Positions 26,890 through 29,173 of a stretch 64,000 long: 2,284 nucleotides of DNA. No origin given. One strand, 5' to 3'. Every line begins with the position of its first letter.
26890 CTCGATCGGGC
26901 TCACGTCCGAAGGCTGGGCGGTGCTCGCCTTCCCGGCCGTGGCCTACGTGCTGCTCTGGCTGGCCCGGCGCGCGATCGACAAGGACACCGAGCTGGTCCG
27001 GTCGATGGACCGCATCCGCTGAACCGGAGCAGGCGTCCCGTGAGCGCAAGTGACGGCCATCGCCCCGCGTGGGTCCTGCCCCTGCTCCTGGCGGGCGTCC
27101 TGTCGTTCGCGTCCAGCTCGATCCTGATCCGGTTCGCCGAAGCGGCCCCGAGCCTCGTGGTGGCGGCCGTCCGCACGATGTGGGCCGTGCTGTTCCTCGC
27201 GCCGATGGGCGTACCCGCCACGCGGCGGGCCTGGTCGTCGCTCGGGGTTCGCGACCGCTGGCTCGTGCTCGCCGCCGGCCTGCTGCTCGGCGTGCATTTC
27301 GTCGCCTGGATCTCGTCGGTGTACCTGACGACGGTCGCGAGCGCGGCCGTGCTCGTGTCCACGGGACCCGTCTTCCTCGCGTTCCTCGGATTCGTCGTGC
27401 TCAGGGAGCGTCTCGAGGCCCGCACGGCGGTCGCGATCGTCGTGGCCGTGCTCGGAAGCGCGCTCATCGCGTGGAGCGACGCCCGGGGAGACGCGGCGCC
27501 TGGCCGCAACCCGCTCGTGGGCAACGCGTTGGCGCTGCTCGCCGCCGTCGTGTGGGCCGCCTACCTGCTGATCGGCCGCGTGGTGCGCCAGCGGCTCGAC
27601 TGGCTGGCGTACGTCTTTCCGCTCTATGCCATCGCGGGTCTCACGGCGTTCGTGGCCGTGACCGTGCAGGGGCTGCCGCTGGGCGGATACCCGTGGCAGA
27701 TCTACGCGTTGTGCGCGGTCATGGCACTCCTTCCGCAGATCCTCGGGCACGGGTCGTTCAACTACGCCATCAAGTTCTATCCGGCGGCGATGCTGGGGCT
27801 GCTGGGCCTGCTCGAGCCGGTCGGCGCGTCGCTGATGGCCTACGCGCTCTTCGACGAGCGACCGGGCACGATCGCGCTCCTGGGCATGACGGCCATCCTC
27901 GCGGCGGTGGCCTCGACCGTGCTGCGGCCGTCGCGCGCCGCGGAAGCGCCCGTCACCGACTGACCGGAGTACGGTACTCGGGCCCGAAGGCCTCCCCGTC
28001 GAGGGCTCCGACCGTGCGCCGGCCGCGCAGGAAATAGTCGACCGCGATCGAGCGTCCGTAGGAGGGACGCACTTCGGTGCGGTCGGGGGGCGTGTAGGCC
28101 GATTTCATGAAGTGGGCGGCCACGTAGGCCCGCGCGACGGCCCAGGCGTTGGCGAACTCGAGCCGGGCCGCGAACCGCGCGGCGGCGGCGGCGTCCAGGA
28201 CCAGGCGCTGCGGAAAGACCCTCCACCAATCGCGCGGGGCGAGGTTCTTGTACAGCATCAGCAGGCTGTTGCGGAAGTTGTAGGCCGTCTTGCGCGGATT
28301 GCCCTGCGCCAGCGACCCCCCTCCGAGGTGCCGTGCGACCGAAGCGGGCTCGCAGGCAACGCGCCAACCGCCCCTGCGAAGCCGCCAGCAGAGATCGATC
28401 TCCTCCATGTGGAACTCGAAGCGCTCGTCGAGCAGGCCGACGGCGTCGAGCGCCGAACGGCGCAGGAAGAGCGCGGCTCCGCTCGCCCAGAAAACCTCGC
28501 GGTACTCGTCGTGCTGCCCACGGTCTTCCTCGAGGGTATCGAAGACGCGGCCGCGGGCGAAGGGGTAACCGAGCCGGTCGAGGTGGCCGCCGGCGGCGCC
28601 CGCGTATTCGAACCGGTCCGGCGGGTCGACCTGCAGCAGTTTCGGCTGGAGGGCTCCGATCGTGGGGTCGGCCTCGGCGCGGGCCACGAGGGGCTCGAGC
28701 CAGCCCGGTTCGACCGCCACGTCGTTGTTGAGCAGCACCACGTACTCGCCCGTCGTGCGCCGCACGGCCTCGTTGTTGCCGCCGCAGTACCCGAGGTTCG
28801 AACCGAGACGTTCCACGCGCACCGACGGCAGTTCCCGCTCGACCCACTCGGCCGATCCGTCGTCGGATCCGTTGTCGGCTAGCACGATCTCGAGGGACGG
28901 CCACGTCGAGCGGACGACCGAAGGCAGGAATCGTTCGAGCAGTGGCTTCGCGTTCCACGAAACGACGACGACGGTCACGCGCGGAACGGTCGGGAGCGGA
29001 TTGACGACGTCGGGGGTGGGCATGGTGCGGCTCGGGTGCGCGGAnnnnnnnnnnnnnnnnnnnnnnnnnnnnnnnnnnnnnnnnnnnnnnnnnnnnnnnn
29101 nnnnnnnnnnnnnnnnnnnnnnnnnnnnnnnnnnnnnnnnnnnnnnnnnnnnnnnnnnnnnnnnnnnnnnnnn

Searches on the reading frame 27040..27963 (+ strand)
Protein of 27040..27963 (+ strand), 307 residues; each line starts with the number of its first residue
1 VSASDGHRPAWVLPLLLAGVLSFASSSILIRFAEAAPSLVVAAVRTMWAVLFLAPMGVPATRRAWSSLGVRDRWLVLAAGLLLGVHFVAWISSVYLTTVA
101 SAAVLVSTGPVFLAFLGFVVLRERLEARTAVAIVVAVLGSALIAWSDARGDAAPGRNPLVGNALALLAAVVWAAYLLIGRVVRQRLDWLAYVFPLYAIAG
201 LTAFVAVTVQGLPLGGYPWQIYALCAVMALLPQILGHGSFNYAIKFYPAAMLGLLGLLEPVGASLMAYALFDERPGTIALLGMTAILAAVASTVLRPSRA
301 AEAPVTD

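Call 62: search_protein_families(library=pfam, proteins=[window:27040-27963:+], max_evalue=0.0001)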
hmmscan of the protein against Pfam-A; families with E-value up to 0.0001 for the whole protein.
window:27040-27963:+ (307 aa): 1 family
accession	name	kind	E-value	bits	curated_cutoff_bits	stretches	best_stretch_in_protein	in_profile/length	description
PF00892.27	EamA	-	1e-26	94.2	28.2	2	13-144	4-134/135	EamA-like transporter family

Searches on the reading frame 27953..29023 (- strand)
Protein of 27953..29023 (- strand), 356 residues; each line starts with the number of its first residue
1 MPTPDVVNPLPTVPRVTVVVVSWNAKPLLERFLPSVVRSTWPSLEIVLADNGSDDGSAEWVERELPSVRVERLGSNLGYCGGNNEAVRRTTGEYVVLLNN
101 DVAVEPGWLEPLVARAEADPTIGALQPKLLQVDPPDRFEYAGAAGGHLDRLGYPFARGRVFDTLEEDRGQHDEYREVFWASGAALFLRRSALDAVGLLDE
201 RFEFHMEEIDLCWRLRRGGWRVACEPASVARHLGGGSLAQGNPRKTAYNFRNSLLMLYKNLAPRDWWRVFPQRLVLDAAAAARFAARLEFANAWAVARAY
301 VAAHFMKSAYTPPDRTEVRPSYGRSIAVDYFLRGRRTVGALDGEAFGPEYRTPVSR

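Call 62: search_protein_families(library=pfam, proteins=[window:27953-29023:-], max_evalue=0.0001)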
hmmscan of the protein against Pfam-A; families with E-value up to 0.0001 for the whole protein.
window:27953-29023:- (356 aa): 3 families
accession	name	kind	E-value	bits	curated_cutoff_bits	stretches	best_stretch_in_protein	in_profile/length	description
PF00535.33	Glycos_transf_2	-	1.2e-24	87.5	23.3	1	17-192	1-164/168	Glycosyl transferase family 2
PF13641.12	Glyco_tranf_2_3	-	4.9e-18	66.4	27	1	14-239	1-218/230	Glycosyltransferase like family 2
PF13632.12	Glyco_trans_2_3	-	3.8e-05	24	27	0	94-228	1-119/198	Glycosyl transferase family group 2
